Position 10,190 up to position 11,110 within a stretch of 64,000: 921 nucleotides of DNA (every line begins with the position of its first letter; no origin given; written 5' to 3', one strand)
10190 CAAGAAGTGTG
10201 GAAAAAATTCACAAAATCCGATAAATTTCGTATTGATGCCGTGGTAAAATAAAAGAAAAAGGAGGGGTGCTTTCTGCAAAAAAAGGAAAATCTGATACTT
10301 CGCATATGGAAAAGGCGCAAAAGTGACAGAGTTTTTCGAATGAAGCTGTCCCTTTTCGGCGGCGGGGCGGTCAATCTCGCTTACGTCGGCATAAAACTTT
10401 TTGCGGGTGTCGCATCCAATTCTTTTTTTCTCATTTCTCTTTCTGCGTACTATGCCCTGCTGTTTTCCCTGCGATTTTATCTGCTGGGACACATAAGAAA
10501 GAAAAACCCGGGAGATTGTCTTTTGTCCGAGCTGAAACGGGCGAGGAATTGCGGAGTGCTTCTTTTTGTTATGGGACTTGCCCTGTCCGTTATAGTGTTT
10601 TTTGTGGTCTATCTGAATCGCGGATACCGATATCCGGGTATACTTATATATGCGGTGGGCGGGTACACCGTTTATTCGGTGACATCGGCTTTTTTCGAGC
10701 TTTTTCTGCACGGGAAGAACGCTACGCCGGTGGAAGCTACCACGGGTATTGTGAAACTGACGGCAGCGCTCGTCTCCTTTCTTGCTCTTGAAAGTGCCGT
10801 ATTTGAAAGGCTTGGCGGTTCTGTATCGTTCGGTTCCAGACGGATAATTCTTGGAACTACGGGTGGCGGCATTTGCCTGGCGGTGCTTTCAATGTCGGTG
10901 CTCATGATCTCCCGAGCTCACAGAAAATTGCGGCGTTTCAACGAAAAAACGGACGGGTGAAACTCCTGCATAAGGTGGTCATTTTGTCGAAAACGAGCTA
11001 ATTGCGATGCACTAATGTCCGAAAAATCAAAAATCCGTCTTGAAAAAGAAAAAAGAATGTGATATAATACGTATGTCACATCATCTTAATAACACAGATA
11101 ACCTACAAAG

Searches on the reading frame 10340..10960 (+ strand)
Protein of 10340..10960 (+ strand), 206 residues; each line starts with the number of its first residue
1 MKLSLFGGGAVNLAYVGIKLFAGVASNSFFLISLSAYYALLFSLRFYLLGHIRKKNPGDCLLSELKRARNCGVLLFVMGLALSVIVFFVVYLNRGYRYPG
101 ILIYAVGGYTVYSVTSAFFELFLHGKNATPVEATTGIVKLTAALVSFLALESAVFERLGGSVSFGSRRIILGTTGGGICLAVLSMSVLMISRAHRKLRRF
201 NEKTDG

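Call 11: search_protein_families(library=pfam, proteins=[window:10340-10960:+], max_evalue=0.01)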
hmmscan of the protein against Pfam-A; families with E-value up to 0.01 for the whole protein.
window:10340-10960:+ (206 aa): 0 families

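Call 17: find_encoding_contigs(protein=window:10340-10960:+, flank=3000, max_places=10)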
Protein window:10340-10960:+ (206 aa): 5 contigs read that carry it; 4 places shown.
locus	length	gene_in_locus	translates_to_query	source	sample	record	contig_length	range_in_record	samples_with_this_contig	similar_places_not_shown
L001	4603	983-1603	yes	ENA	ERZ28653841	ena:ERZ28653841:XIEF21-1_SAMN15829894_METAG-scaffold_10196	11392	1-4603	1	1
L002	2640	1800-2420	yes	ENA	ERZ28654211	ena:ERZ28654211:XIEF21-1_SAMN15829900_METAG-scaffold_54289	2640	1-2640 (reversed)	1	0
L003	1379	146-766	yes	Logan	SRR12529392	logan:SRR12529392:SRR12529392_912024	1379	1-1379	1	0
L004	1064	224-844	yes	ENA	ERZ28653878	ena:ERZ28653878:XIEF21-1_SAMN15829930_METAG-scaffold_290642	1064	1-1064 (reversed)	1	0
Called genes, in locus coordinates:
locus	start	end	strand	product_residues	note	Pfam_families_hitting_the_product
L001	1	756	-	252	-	?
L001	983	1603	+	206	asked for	-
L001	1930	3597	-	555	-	PF00501:AMP-binding, PF23562:AMP-binding_C_3 (weak)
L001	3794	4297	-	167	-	PF03449:GreA_GreB_N, PF01272:GreA_GreB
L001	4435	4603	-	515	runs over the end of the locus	PF14238:DUF4340 (faint)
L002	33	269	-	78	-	PF13560:HTH_31 (faint), PF01381:HTH_3, PF04545:Sigma70_r4 (faint)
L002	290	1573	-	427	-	PF01594:AI-2E_transport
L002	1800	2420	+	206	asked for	-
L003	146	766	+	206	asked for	-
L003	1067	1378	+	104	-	?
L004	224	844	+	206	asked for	-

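Call 18: find_homologous_proteins(query=window:10340-10957:+, max_evalue=0.001)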
Query window:10340-10957:+ (206 aa): 9 proteins with E <= 0.001 among 632 candidates.
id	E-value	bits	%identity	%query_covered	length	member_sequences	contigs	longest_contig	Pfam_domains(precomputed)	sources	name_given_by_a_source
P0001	7.5e-124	429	100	100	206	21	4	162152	-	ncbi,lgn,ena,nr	ncbi:MAG: hypothetical protein IJC32_00085 [Clostridia bacterium]|nr:hypothetical protein [Clostridi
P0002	1.9e-100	352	83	100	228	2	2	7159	-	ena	-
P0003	1.6e-99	349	81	100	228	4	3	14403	-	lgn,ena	-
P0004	3.5e-92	326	78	100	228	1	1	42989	-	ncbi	-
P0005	5.1e-76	273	92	70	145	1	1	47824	-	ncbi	-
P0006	2.4e-63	231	57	100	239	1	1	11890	-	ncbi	-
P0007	9.2e-34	135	42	97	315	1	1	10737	-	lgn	-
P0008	1.0e-32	131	40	94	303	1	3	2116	-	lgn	-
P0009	3.9e-32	130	43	96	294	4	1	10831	-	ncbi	-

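Call 20: find_encoding_contigs(protein=P0002, flank=4000, max_places=4)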
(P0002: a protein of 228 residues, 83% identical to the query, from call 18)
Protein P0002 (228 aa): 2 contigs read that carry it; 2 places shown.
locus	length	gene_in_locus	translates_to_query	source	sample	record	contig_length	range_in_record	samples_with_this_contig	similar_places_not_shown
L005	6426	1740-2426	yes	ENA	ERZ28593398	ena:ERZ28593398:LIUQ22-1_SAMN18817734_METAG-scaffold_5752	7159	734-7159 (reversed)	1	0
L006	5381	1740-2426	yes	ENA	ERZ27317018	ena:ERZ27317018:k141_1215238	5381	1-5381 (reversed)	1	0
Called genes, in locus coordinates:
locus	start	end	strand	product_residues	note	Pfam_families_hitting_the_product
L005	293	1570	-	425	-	PF01594:AI-2E_transport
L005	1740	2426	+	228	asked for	-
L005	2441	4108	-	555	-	PF00501:AMP-binding, PF23562:AMP-binding_C_3 (weak)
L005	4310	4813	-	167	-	PF03449:GreA_GreB_N, PF01272:GreA_GreB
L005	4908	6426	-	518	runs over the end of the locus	-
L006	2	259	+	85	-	?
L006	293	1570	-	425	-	PF01594:AI-2E_transport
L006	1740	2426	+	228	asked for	-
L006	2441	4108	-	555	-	PF00501:AMP-binding, PF23562:AMP-binding_C_3 (weak)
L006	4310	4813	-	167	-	PF03449:GreA_GreB_N, PF01272:GreA_GreB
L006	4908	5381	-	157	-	?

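Call 21: find_encoding_contigs(protein=P0003, flank=4000, max_places=4)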
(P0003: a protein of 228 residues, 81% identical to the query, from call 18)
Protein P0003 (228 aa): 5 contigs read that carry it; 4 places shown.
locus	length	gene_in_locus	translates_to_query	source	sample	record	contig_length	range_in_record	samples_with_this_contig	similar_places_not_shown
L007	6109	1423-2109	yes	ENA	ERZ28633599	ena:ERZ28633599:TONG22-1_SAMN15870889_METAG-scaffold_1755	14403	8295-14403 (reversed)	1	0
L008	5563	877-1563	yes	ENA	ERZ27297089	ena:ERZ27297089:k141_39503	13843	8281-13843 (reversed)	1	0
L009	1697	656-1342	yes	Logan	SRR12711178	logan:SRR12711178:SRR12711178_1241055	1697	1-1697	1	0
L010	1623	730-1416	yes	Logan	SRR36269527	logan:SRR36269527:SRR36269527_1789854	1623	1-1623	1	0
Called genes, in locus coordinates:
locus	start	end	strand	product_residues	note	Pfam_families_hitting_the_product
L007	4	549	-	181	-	-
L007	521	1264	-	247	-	-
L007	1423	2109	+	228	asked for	-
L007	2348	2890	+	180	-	-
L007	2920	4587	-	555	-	PF00501:AMP-binding, PF23562:AMP-binding_C_3 (weak)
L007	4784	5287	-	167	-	PF03449:GreA_GreB_N, PF01272:GreA_GreB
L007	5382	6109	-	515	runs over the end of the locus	PF14238:DUF4340 (faint)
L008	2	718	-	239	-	?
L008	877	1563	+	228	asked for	-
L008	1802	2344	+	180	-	-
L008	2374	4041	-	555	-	PF00501:AMP-binding, PF23562:AMP-binding_C_3 (weak)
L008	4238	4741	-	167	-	PF03449:GreA_GreB_N, PF01272:GreA_GreB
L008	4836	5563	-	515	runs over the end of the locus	PF14238:DUF4340 (faint)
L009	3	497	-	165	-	?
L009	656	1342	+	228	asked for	-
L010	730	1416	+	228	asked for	-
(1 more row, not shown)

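Call 22: find_encoding_contigs(protein=P0004, flank=4000, max_places=4)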
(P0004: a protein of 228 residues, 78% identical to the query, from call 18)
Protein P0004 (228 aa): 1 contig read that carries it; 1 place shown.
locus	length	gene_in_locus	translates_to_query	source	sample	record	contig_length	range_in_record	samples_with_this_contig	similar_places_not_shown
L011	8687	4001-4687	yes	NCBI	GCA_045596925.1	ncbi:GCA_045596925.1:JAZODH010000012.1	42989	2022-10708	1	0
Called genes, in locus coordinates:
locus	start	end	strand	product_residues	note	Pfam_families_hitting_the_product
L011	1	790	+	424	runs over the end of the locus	-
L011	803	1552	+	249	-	PF01177:Asp_Glu_race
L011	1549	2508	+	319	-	PF04055:Radical_SAM, PF16199:Radical_SAM_C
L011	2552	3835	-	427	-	PF01594:AI-2E_transport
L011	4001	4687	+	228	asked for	-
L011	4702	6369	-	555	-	PF00501:AMP-binding, PF23562:AMP-binding_C_3 (weak)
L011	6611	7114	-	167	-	PF03449:GreA_GreB_N, PF01272:GreA_GreB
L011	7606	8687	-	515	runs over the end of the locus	PF14238:DUF4340 (faint)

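Call 30: search_protein_families(library=pfam, proteins=[L007:2411-2887:+], max_evalue=1)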
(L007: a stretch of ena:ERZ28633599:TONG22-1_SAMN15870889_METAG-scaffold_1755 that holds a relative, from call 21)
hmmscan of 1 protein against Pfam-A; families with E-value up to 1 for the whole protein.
L007:2411-2887:+ (159 aa): 1 family
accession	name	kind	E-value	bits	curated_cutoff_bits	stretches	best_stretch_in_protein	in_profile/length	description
PF06908.16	YpsA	-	0.0015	19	27.7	1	9-155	14-163/168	YspA SLOG family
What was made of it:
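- On YpsA / DUF1273 (the cassette protein; absent from the window): 19.0 bits against a cut-off of 27.7, E = 1.5e-3 (call 30).
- Closest known: YpsA. Different: The Pfam score is below the cut-off (19 against 27.7 bits, call 30).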

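Call 31: search_protein_families(library=phrogs, proteins=[L007:2411-2887:+], max_evalue=0.01)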
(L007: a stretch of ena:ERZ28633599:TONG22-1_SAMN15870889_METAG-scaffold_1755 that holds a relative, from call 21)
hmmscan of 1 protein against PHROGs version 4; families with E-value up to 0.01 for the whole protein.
L007:2411-2887:+ (159 aa): 1 family
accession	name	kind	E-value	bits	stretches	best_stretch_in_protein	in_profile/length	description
phrog_289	-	other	0.00028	20.9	1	2-153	21-140/500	GTP-binding domain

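Call 32: search_protein_families(library=ncbifam, proteins=[L007:2411-2887:+], max_evalue=0.1)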
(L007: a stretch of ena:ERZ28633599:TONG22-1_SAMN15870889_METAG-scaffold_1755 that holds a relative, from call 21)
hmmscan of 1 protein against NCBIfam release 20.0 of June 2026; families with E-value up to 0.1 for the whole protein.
L007:2411-2887:+ (159 aa): 0 families

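Call 33: find_homologous_proteins(query=L007:2411-2887:+, max_evalue=0.001)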
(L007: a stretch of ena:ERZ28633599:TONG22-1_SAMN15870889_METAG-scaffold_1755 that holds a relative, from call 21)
Query L007:2411-2887:+ (159 aa): 545 proteins with E <= 0.001 among 551 candidates; the best 120 are listed.
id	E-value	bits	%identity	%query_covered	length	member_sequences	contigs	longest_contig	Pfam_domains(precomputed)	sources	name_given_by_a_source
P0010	4.7e-102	356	99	100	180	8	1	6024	-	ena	-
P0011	5.7e-86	304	84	100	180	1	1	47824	-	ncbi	-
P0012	1.3e-82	293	77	100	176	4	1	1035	-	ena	-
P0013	1.6e-80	286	79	96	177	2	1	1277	-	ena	-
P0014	1.9e-80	286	78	97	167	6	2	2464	-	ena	-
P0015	3.6e-80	285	78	96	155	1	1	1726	-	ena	-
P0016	4.0e-80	285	80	97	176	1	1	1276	-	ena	-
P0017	2.2e-79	283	79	96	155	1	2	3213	-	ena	-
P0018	2.9e-79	282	77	96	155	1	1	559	-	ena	-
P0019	1.5e-78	280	78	96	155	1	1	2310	-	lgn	-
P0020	5.4e-78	278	77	97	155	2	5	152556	-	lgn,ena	-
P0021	1.3e-77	277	78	96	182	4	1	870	-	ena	-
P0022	2.0e-77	276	76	97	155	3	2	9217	-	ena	-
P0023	3.9e-77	275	78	96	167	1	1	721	-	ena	-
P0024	9.9e-77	274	77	96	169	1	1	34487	-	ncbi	-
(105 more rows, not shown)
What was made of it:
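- Closest known: YpsA. Same: One homologue is named DUF1273 by its source (call 33).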

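Call 35: find_related_loci(query=A3, collection=genome_contigs, flank=2500)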
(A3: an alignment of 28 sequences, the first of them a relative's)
Query A3 (159 aa) in genome_contigs; peptide patterns used: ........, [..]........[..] (x = any residue, [..] = any of these).
139 stretches matched a pattern; 112 encode a relative of the query (tblastn E <= 1e-3); the best 80 are kept; 80 distinct loci.
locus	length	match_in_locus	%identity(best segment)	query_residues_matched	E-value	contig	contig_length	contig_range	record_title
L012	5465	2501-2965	75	1-153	2e-76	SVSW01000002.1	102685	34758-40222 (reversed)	MAG: Oscillospiraceae bacterium isolate SIG679 NODE_4867_length_102685_cov_2.029232, whole genome shotgun sequence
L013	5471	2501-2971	73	2-158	3e-76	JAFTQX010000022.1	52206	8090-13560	MAG: Clostridia bacterium isolate RGIG4068 Roe_deer_Cecum.Co__c815335, whole genome shotgun sequence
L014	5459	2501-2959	70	2-154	9e-76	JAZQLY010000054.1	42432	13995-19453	MAG: Eubacteriales bacterium isolate T1900044607_TS20190073.MAGScoT_cleanbin_000047 SGB_764_k141_1134154, whole genome s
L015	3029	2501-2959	70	2-154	9e-76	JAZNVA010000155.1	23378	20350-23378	MAG: Eubacteriales bacterium isolate T1900044792_TS20190258.MAGScoT_cleanbin_000010 SGB_2658_k141_1042952, whole genome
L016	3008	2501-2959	72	1-153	6e-75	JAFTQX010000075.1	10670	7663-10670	MAG: Clostridia bacterium isolate RGIG4068 Roe_deer_Cecum.Co__c2334221, whole genome shotgun sequence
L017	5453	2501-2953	73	3-153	5e-75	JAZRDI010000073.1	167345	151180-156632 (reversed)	MAG: Eubacteriales bacterium isolate T1900045506_YK20190200.MAGScoT_cleanbin_000047 SGB_7537_k141_3161353, whole genome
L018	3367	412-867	70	2-153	6e-74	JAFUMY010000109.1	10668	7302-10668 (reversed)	MAG: Clostridia bacterium isolate RGIG4641 Roe_deer_Rectum-4__c397725, whole genome shotgun sequence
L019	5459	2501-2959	77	1-153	1e-73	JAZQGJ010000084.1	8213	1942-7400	MAG: Eubacteriales bacterium isolate T1900044631_TS20190097.MAGScoT_cleanbin_000004 SGB_1033_k141_931548, whole genome s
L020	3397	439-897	71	1-153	4e-73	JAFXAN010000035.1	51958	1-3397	MAG: Clostridia bacterium isolate RGIG6239 Sheep_Rectum-2__c239814, whole genome shotgun sequence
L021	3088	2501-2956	68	4-155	9e-72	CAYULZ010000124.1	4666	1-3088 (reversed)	MAG TPA_asm: uncultured Lachnospiraceae bacterium isolate SRP315200_co1_53 genome assembly, contig: NODE_46954_length_46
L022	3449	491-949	72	1-153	1e-71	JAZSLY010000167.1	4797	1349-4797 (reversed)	MAG: Eubacteriales bacterium isolate T1900044556_TS20190022.MAGScoT_cleanbin_000015 SGB_302_k141_1343302, whole genome s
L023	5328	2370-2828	77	1-153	2e-71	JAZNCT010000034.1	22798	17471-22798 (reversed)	MAG: Eubacteriales bacterium isolate T1900044730_TS20190196.MAGScoT_cleanbin_000014 SGB_2004_k141_2844471, whole genome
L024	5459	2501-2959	74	1-153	4e-71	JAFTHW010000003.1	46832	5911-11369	MAG: Clostridia bacterium isolate RGIG3833 Roe_deer_Cecum-1__c239, whole genome shotgun sequence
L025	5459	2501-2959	70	2-153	1e-70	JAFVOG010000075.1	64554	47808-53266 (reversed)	MAG: Clostridia bacterium isolate RGIG5244 Sheep_Colon-1__c396088, whole genome shotgun sequence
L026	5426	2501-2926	74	1-141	3e-70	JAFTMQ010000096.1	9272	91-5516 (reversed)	MAG: Clostridia bacterium isolate RGIG3957 Roe_deer_Cecum-3__c304712, whole genome shotgun sequence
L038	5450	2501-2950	65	5-154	3e-66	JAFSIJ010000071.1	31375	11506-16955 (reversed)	MAG: Clostridia bacterium isolate RGIG3170 Goat_Rectum.Co__c2544282, whole genome shotgun sequence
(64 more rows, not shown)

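Call 58: search_solved_structures(query=A8, max_evalue=1)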
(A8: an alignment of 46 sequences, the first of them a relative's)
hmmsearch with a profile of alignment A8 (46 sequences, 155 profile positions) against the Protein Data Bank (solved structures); distinct sequences matched with E-value up to 1: 1.
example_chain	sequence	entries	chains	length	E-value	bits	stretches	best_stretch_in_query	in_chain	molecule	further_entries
4qp0_A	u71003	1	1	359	0.33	14.1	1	87-135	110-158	Endo-beta-mannanase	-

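Call 65: predict_structure(alignment_id=A8)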
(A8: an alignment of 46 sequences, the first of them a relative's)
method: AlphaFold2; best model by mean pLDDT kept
length: 155 residues; sequences in the alignment: 46
mean_pLDDT: 92.0   pTM: 0.88
mean pLDDT of the five models: 92.0, 91.4, 89.5, 88.2, 84.9
residues with pLDDT >= 90: 112; 70-90: 39; 50-70: 4; < 50: 0
segments of 3 or more residues with pLDDT < 50: none
pLDDT, mean of each block of 10 residues (from residue 1): 89 93 98 97 91 98 97 91 88 91 76 94 93 92 92 90
secondary structure, 60 per line:
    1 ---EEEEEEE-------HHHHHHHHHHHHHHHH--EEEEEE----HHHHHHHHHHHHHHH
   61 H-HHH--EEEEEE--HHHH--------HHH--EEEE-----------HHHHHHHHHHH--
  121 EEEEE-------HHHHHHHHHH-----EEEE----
elements in order: E4-10 H18-33 E36-41 H46-61 E68-73 H76-79 E93-96 H108-118 E121-125 H133-142 E148-151
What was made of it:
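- On SLOG superfamily (the cassette protein): The AF2 model has pLDDT 92 and pTM 0.88 (call 65).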

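Call 68: fold_search(model_id=the predicted structure, library=pdb)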
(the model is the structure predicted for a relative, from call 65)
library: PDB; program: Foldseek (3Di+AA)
matches with E <= 10: 1650; with E <= 0.001: 14
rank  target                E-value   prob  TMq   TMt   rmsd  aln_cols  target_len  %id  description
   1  2nx2                  6.3e-06  1.00  0.69  0.61   5.7       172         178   12  Crystal structure of protein ypsA from Bacillus subtilis, Pfam DUF1273 (released 2006-12-19)
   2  8zva                  7.1e-05  1.00  0.59  0.33   5.8       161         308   18  structure of ShosA from E.coli APEC O1 (released 2025-04-09)
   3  8bdc_A                3.3e-04  1.00  0.56  0.11   7.2       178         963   14  Human apo TRPM8 in a closed state (composite map) (released 2023-11-01)
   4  7wra_A                4.9e-04  1.00  0.60  0.13   6.1       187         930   13  Mouse TRPM8 in LMNG in ligand-free state (released 2022-06-22)
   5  8e4o_A                5.2e-04  1.00  0.53  0.12   6.5       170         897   13  The closed C1-state mouse TRPM8 structure in complex with putative PI(4,5)P2 (released 2022-10-26)
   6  9b6e_A                6.7e-04  1.00  0.59  0.12   5.5       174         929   14  Cryo-EM structure of the mouse TRPM8 channel in complex with the antagonist TC-I 2014 (released 2024-08-21)
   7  2iz7_B                7.6e-04  1.00  0.55  0.53   4.5       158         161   12  structure of Moco Carrier Protein from Chlamydomonas reinhardtii (released 2006-07-27)
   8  4ljl_A                8.1e-04  1.00  0.60  0.44   4.9       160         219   18  Structural insights into the unique single-stranded DNA binding mode of DNA processing protein A from Helicobacter pyl (released 2014-01-01)
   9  4ljr_A                8.1e-04  1.00  0.60  0.46   5.5       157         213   19  Structural insights into the unique single-stranded DNA binding mode of DNA processing protein A from Helicobacter pyl (released 2014-01-01)
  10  9p8y_A                8.1e-04  1.00  0.59  0.12   5.9       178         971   15  Human TRPM8 closed, ligand-free structure resolved in GDN using cryo-EM (released 2026-03-25)
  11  9b6i_A                8.7e-04  1.00  0.58  0.13   7.8       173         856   13  Cryo-EM structure of the avian great tit TRPM8 channel in complex with the antagonist TC-I 2014 (released 2024-08-21)
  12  5mll_A                9.2e-04  1.00  0.60  0.45   5.5       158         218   18  Structure of HpDprA at 1.9 Angstroms resolution (released 2017-12-20)
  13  4ljk_A                9.2e-04  1.00  0.58  0.44   5.7       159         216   18  Structural insights into the unique single-stranded DNA binding mode of DNA processing protein A from Helicobacter pyl (released 2014-01-01)
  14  1b5t_A                9.9e-04  0.89  0.32  0.21  10.1       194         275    9  ESCHERICHIA COLI METHYLENETETRAHYDROFOLATE REDUCTASE (released 1999-01-20)
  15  8e4l_A                1.1e-03  1.00  0.56  0.12   5.7       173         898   12  The open state mouse TRPM8 structure in complex with the cooling agonist C3, AITC, and PI(4,5)P2 (released 2022-10-26)
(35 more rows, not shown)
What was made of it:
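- On Type III toxin-antitoxin: The predicted fold is SLOG, with best hits YpsA, ShosA and DprA (call 68).
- On SLOG superfamily (the cassette protein): Foldseek gives probability 1.00 to YpsA 2nx2, ShosA 8zva, DprA, MoCo carrier protein, LOG and the TRPM8 N-terminal domain (call 68).
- Closest known: YpsA. Same: The cassette protein's predicted fold matches 2nx2 best (E 6e-6, call 68).
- The AF2 model has pLDDT 92, and its best PDB match is B. subtilis YpsA (2nx2), followed by ShosA, DprA, LOG and MoCo carrier protein (calls 65, 68). The protein fold resembles the ssDNA-binding protein DprA (call 68).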

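Call 69: search_protein_families(library=padloc, proteins=[L007:2411-2887:+, L003:1067-1378:+], max_evalue=0.1)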
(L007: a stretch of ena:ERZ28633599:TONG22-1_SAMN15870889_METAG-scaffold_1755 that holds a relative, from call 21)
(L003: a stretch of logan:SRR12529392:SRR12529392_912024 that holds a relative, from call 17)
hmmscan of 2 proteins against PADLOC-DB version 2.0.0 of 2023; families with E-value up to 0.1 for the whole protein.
L007:2411-2887:+ (159 aa): 0 families

L003:1067-1378:+ (104 aa): 0 families
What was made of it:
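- On Type III toxin-antitoxin: There is no PADLOC hit (call 69).
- Tried and rejected: No useful hit (calls 32, 58, 69).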

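Call 89: search_protein_families(library=pfam, proteins=[L038:3955-4557:+], max_evalue=0.1)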
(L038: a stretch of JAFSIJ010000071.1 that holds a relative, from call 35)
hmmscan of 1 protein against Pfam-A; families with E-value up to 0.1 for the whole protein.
L038:3955-4557:+ (201 aa): 5 families
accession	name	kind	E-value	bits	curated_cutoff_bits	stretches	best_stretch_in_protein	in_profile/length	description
PF12898.13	Stc1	-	0.0051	17.8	24.8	1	147-201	7-61/84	Stc1 domain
PF24075.1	DUF7367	-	0.03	15.3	27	1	120-180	7-65/101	Domain of unknown function (DUF7367)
PF01783.29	Ribosomal_L32p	-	0.048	14.3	21.3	1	173-201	21-49/56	Ribosomal L32p protein family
PF24463.1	DUF7577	-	0.089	12.9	28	0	178-197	2-22/27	Domain of unknown function (DUF7577)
PF19779.4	DUF6264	-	0.093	13.3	31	1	34-74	141-181/183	Family of unknown function (DUF6264)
